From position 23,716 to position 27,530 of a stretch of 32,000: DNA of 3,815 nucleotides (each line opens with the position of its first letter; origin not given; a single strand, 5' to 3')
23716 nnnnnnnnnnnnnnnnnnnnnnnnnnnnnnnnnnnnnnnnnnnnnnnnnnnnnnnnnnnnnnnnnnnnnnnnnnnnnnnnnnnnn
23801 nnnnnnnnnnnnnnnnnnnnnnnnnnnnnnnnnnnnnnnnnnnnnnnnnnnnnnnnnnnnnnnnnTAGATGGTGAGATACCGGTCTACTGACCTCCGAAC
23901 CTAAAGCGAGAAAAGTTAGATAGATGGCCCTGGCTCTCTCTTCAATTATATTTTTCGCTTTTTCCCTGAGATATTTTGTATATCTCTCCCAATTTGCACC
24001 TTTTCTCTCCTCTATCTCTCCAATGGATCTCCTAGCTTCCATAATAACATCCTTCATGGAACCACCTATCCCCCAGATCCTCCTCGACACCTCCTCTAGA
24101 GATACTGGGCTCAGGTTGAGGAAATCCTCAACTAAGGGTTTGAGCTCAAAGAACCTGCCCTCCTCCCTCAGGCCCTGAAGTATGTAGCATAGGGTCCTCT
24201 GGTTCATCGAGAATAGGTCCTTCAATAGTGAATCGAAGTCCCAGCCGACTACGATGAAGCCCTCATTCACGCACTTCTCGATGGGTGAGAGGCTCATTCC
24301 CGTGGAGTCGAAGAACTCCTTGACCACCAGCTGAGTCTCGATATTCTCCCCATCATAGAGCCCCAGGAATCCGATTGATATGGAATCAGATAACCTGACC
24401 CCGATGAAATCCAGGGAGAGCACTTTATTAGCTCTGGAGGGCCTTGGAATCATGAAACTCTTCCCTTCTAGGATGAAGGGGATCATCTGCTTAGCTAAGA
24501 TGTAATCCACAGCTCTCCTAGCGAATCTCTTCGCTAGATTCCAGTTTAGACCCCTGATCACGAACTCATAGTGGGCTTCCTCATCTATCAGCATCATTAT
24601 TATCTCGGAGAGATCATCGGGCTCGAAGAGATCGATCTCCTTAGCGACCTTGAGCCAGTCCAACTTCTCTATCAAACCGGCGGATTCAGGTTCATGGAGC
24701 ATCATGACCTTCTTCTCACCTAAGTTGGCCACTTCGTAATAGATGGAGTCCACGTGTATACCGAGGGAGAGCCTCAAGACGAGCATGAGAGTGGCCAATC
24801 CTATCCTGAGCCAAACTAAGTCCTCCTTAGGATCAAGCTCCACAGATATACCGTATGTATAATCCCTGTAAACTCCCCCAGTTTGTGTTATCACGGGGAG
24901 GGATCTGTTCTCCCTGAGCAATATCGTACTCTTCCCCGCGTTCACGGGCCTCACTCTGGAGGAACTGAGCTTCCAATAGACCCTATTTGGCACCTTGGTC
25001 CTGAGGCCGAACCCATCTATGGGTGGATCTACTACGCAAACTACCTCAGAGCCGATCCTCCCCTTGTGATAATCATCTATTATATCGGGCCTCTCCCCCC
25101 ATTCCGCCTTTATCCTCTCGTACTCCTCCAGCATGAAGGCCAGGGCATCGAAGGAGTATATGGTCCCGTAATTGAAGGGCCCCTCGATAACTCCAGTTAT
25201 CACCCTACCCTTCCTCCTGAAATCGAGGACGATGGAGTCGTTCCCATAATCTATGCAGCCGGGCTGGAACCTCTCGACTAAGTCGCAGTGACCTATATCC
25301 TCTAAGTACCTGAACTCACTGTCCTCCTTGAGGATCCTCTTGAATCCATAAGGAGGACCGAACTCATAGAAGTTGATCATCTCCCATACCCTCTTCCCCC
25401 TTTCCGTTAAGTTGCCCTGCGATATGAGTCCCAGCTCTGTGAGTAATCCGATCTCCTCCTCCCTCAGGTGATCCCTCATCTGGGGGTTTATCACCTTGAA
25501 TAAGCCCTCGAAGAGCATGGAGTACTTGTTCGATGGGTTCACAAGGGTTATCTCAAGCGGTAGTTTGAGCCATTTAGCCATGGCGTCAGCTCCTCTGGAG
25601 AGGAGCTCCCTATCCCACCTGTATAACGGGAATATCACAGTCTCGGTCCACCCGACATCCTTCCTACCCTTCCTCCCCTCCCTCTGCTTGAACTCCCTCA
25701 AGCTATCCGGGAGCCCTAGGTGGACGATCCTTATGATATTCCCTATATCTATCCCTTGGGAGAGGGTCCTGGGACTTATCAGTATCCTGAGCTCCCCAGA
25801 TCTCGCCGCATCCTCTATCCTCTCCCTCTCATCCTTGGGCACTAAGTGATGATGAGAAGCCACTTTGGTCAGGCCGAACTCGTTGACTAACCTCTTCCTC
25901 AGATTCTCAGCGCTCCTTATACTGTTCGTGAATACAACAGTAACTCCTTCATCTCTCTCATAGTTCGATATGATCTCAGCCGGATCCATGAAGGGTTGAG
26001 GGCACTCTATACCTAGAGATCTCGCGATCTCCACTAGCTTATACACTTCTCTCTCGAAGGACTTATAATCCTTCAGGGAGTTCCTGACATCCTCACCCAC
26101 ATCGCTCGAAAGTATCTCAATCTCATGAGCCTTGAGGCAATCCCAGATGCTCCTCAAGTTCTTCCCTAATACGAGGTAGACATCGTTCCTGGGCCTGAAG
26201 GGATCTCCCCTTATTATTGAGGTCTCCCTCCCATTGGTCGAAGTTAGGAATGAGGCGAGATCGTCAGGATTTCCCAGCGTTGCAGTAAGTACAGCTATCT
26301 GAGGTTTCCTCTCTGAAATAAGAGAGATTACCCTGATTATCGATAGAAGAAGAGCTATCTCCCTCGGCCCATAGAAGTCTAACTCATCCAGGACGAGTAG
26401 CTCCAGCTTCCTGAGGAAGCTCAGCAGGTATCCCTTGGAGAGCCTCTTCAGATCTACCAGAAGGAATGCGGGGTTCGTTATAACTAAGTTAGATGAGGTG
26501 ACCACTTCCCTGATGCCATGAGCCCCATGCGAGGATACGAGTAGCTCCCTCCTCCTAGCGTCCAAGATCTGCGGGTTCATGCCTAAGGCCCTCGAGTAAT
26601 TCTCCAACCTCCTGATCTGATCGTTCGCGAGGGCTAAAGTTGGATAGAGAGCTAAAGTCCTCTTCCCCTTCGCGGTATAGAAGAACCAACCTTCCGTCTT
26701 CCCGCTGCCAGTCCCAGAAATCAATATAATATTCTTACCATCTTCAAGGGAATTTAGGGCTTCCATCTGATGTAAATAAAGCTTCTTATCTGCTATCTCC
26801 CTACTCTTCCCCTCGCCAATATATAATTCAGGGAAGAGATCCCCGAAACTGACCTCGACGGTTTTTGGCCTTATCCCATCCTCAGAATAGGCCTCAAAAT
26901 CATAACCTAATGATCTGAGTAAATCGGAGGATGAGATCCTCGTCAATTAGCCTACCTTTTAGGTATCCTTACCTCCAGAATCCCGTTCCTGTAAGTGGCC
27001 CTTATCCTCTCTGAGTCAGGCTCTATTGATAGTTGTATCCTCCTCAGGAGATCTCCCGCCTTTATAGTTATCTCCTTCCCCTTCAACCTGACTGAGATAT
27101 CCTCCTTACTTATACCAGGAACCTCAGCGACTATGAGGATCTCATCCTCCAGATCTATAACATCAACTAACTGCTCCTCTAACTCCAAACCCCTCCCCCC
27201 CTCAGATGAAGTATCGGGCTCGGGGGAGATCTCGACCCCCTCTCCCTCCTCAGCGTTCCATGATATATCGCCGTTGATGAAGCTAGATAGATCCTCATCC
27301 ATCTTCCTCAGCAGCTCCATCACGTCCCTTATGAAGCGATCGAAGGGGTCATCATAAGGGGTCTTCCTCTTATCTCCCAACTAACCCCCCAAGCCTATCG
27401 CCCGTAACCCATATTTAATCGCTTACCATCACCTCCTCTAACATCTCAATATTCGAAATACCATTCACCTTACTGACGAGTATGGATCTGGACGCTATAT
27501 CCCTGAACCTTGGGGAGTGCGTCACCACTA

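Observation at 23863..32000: The herA-mre11-rad50 operon continues into an Hsp20-like gene and a 1027-aa helicase where nurA is expected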

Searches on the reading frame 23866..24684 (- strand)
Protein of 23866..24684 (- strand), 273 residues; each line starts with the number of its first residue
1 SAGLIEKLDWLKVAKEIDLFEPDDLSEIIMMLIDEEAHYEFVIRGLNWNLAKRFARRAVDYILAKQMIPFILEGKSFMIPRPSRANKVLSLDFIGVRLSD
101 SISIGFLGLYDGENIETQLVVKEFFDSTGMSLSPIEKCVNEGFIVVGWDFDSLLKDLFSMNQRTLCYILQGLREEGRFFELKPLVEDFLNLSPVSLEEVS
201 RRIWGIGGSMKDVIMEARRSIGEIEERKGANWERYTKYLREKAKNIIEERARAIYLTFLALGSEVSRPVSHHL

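Call 52: predict_structure(alignment_id=A3)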
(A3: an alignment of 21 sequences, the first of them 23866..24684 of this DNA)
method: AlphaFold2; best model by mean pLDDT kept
length: 273 residues; sequences in the alignment: 21
mean_pLDDT: 84.7   pTM: 0.78
mean pLDDT of the five models: 84.7, 84.8, 83.8, 82.5, 82.1
residues with pLDDT >= 90: 131; 70-90: 114; 50-70: 19; < 50: 9
segments of 3 or more residues with pLDDT < 50: 265-273
pLDDT, mean of each block of 10 residues (from residue 1): 65 87 89 90 90 88 79 74 88 93 95 94 85 91 93 94 94 93 86 77 69 91 83 91 93 90 45 25
secondary structure, 60 per line:
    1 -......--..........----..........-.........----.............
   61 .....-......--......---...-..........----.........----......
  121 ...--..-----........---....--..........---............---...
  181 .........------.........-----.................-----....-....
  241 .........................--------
elements in order: H2-7 H10-19 H24-33 H35-43 H48-65 E67-72 E75-80 E88-97 E102-110 E115-123 H133-140 E144-147 H150-159 H163-174 E178-180 H181-189 H196-204 H210-226 H232-235 H237-265

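Call 54: fold_search(model_id=the predicted structure, library=pdb)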
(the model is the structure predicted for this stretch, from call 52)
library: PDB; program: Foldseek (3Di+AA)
matches with E <= 10: 841; with E <= 0.001: 0
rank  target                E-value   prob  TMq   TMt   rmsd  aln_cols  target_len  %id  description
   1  3h08_A                3.6e-02  0.77  0.18  0.31   8.0        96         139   11  Crystal structure of the Ribonuclease H1 from Chlorobium tepidum (released 2009-05-12)
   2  2zqb_C                4.6e-02  0.51  0.16  0.26   7.5       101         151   14  Crystal structure of a psychrotrophic RNaseHI variant with sextuple thermostabilizing mutations (released 2009-06-23)
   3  3h08_B                5.1e-02  0.66  0.17  0.29   8.2        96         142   11  Crystal structure of the Ribonuclease H1 from Chlorobium tepidum (released 2009-05-12)
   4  2e4l                  7.3e-02  0.33  0.16  0.25  12.0       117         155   12  Thermodynamic and Structural Analysis of Thermolabile RNase HI from Shewanella oneidensis MR-1 (released 2007-05-01)
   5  6ozh_A                7.8e-02  0.25  0.13  0.14   8.0        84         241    8  Crystal structure of Ciona intestinalis (Ci) Endonuclease V in complex with a 24mer DNA containing an inosine followed (released 2019-09-04)
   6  2nrt                  7.8e-02  0.11  0.14  0.16  19.6       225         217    9  Crystal structure of the C-terminal half of UvrC (released 2007-02-06)
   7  1wsj_B                8.2e-02  0.57  0.18  0.28   7.4        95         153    9  Crystal structure of E.coli RNase HI active site mutant (K87A/H124A) (released 2004-11-23)
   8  1wsj_A                8.2e-02  0.38  0.19  0.30  12.0       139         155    9  Crystal structure of E.coli RNase HI active site mutant (K87A/H124A) (released 2004-11-23)
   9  1wsh_D                9.2e-02  0.63  0.19  0.31   7.2        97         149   10  Crystal structure of E.coli RNase HI active site mutant (E48A/K87A) (released 2004-11-23)
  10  1kvc                  9.8e-02  0.69  0.21  0.32   7.2       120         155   11  E. COLI RIBONUCLEASE HI D134N MUTANT (released 1997-03-12)
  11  1wsh_A                1.1e-01  0.54  0.18  0.29   7.5        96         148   10  Crystal structure of E.coli RNase HI active site mutant (E48A/K87A) (released 2004-11-23)
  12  1wsj_H                1.1e-01  0.54  0.17  0.29   7.5        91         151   11  Crystal structure of E.coli RNase HI active site mutant (K87A/H124A) (released 2004-11-23)
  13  1wsj_D                1.1e-01  0.51  0.18  0.29   7.4        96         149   10  Crystal structure of E.coli RNase HI active site mutant (K87A/H124A) (released 2004-11-23)
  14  1jl2_A                1.1e-01  0.51  0.17  0.28   8.1        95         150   16  Crystal structure of TCEO RNase H-a chimera combining the folding core from T. thermophilus RNase H and the remaining  (released 2002-01-18)
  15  1lav                  1.1e-01  0.51  0.18  0.29   7.3        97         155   12  STABILIZATION OF ESCHERICHIA COLI RIBONUCLEASE HI BY CAVITY-FILLING MUTATIONS WITHIN A HYDROPHOBIC CORE (released 1993-10-31)
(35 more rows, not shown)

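Call 63: search_protein_families(library=pfam, alignment_id=A3, max_evalue=5)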
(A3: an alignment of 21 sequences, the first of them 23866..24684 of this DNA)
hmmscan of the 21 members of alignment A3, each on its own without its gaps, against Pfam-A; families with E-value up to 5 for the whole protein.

A. member 1, window:23866-24684:- (273 aa): 0 families

B. families by the number of members that match (of 21 scanned): 17 families
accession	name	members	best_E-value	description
PF17082.10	Spc29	1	0.019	Spindle Pole Component 29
PF16901.10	DAO_C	1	0.038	C-terminal domain of alpha-glycerophosphate oxidase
PF16495.10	SWIRM-assoc_1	1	0.041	SWIRM-associated region 1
PF12644.12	DUF3782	1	0.044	Protein of unknown function (DUF3782)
PF15995.10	DUF4771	1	0.046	Domain of unknown function (DUF4771)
PF05408.17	Peptidase_C28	1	0.058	Foot-and-mouth virus L-proteinase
PF02302.22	PTS_IIB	1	0.059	PTS system, Lactose/Cellobiose specific IIB subunit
PF18972.5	Wheel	1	0.077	Cns1/TTC4 Wheel domain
PF25457.1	IRF-2BP1_2_M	1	0.12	IRF-2BP1/2 middle domain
PF21733.3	Death_3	1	0.12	Death domain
PF14890.11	Intein_splicing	1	0.15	Intein splicing domain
PF00062.25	Lys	1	0.17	C-type lysozyme/alpha-lactalbumin family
PF02362.26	B3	1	0.21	B3 DNA binding domain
PF04048.20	Sec8_N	1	0.21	Exocyst complex component Sec8 N-terminal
PF02814.20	UreE_N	1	0.24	UreE urease accessory protein, N-terminal domain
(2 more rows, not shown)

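Call 69: find_homologous_proteins(query=A3, max_evalue=0.001)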
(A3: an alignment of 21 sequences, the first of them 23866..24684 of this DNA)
Query A3 (21 sequences) (273 aa, profile of the alignment): 3 proteins with E <= 0.001 among 7179 candidates.
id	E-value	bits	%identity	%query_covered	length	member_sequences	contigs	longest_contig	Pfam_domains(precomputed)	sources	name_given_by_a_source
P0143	1.6e-95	338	33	97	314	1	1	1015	-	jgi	jgi:DEAD/DEAH box helicase domain-containing protein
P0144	3.5e-77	277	28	90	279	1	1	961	-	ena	-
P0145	8.5e-68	247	31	100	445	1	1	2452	-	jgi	-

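Call 81: search_protein_representatives(alignment_id=A3)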
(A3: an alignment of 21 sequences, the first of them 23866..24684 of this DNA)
Query: 21 sequences, 274 profile positions. Proteins with E-value up to 0.001 (for the whole library): 68; up to 1e-10: 50; up to 1e-30: 27. The best 68 are listed.
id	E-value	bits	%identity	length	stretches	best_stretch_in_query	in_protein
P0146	1.2e-87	310.1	-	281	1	1-271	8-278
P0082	4.3e-85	301.7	-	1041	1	1-272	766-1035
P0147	1.1e-83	297.1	-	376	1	1-271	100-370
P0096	3.0e-83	295.7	-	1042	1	1-270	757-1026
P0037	1.7e-80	286.6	-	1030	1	1-270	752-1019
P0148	2.3e-78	279.7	-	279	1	1-269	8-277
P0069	7.6e-75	268.1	-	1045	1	1-269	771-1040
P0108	1.8e-68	247.2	-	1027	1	1-266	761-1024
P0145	2.7e-68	246.6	-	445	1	1-271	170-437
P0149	1.1e-60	221.7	-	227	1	1-206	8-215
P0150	6.7e-60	219.1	-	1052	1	1-271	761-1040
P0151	1.6e-50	188.4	-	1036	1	1-229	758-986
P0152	1.4e-43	165.6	-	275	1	54-249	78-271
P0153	2.7e-43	164.6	-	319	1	1-270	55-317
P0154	2.9e-42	161.3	-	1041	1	1-269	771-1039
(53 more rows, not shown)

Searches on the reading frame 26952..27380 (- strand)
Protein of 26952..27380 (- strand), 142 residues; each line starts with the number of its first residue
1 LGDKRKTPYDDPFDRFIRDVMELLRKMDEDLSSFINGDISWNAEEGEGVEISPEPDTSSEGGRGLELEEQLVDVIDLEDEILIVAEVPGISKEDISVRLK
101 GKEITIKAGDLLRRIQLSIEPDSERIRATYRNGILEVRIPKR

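Call 6: search_protein_families(library=pfam, proteins=[window:26952-27380:-], max_evalue=0.01)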
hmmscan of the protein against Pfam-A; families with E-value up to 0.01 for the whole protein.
window:26952-27380:- (142 aa): 3 families
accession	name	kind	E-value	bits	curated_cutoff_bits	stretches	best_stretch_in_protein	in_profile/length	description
PF00011.27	HSP20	-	8.4e-09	35.9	20.8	2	110-141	56-87/102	Hsp20/alpha crystallin family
PF17886.7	ArsA_HSP20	-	9.6e-06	25.5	22.5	1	79-138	2-62/63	HSP20-like domain found in ArsA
PF05455.17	GvpH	-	0.00021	21.9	22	1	78-140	101-166/177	GvpH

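Call 8: search_protein_families(library=ncbifam, proteins=[window:26952-27380:-], max_evalue=0.01)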
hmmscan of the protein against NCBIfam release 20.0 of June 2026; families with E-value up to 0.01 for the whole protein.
window:26952-27380:- (142 aa): 4 families
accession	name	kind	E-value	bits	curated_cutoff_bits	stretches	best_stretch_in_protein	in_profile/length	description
NF041800.1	Hsp20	equivalog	3.3e-19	69.1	140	1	65-141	69-149/162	archaeal heat shock protein Hsp20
NF041799.1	Hsp14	equivalog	6.6e-13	48.7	100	2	71-108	20-57/118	archaeal heat shock protein Hsp14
NF042420.1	Hsp18_Clos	equivalog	7.6e-07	29.3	195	1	71-108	44-81/147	heat shock protein Hsp18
NF050088.1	Get3_fold_NosAFP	equivalog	0.001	18.1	325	1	87-127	311-351/364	Get3/ArsA fold putative tail anchor-mediating ATPase NosAFP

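Call 15: search_solved_structures(query=window:26952-27380:-, max_evalue=0.1)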
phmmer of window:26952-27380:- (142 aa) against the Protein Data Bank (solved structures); distinct sequences matched with E-value up to 0.1: 24.
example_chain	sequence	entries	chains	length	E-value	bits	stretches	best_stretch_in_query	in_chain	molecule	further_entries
4rzk_A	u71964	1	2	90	7.2e-12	48.9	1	67-141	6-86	Small heat shock protein hsp20 family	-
3w1z_A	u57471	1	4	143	1.6e-05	28.3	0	71-112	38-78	Heat shock protein 16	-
3gt6_A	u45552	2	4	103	5e-05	26.7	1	102-142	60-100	Low molecular weight heat shock protein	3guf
3gla_A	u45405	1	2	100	5.5e-05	26.6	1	102-142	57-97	Low molecular weight heat shock protein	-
5nms_A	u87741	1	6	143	0.0002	24.8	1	59-141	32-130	25.3 kDa heat shock protein, chloroplastic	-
4ylc_A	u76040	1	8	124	0.00028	24.3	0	69-108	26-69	Heat shock protein Hsp20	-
4yl9_A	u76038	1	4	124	0.00029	24.2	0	69-108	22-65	Heat shock protein Hsp20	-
1gme_A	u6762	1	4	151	0.0005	23.5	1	9-141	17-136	HEAT SHOCK PROTEIN 16.9B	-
7bzw_1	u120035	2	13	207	0.00061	23.2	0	59-108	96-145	Heat shock protein 21, chloroplastic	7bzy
5ds2_A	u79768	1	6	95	0.00079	22.8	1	60-141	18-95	18.1 kDa class I heat shock protein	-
5nms_B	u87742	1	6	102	0.00081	22.8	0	76-141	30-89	25.3 kDa heat shock protein, chloroplastic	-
9nvf_A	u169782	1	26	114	0.0016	21.8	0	72-109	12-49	Small heat shock protein HSP16.5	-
9nvi_C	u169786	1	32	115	0.0016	21.8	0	72-109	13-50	Small heat shock protein HSP16.5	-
4ylb_A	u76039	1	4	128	0.002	21.5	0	69-108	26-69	Heat shock protein Hsp20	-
1shs_A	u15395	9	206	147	0.0021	21.4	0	72-109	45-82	SMALL HEAT SHOCK PROTEIN | Small heat shock protein HSP16.5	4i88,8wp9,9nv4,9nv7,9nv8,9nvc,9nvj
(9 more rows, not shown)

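Call 34: find_homologous_proteins(query=window:26952-27380:-, max_evalue=0.001)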
Query window:26952-27380:- (142 aa): 22 proteins with E <= 0.001 among 81 candidates.
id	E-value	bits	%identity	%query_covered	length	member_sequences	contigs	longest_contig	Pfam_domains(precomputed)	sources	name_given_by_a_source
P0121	3.3e-82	291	99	100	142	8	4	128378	PF00011.28,PF17886.8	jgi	jgi:HSP20 family protein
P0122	9.4e-78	277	94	100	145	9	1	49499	PF00011.28,PF17886.8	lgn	-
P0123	1.9e-77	276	94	100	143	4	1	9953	PF00011.28,PF17886.8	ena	-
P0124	1.2e-63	231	76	100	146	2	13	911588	PF00011.28,PF17886.8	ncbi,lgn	ncbi:MAG: Hsp20/alpha crystallin family protein [Candidatus Korarchaeum sp.]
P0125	3.4e-63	230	75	99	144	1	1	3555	PF00011.28,PF17886.8,PF05455.17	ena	-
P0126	9.2e-62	225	74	99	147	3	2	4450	PF00011.28,PF17886.8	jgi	-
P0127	4.6e-58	213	71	99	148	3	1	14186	PF00011.28,PF17886.8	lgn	-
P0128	6.6e-46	174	63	99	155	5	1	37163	PF00011.28,PF17886.8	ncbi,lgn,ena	-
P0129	1.1e-45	173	62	100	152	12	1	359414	PF00011.28,PF17886.8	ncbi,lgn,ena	-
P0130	6.7e-44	167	61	98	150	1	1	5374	PF00011.28,PF17886.8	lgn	-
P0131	1.9e-42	163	57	100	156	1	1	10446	PF00011.28,PF17886.8,PF23444.2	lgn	-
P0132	3.7e-42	162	57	99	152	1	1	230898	PF00011.28,PF17886.8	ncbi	-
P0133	2.7e-40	156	55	99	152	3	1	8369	PF00011.28,PF17886.8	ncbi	-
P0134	2.9e-40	155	53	99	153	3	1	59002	PF00011.28,PF17886.8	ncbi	-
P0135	2.5e-24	104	70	53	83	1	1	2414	-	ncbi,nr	ncbi:MAG: hypothetical protein NZ992_06365, partial [Candidatus Korarchaeum sp.]|nr:hypothetical pro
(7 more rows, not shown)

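Call 49: search_protein_families(library=padloc, proteins=[window:26952-27380:-], max_evalue=0.01)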
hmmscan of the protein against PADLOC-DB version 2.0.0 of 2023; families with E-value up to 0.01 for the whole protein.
window:26952-27380:- (142 aa): 0 families
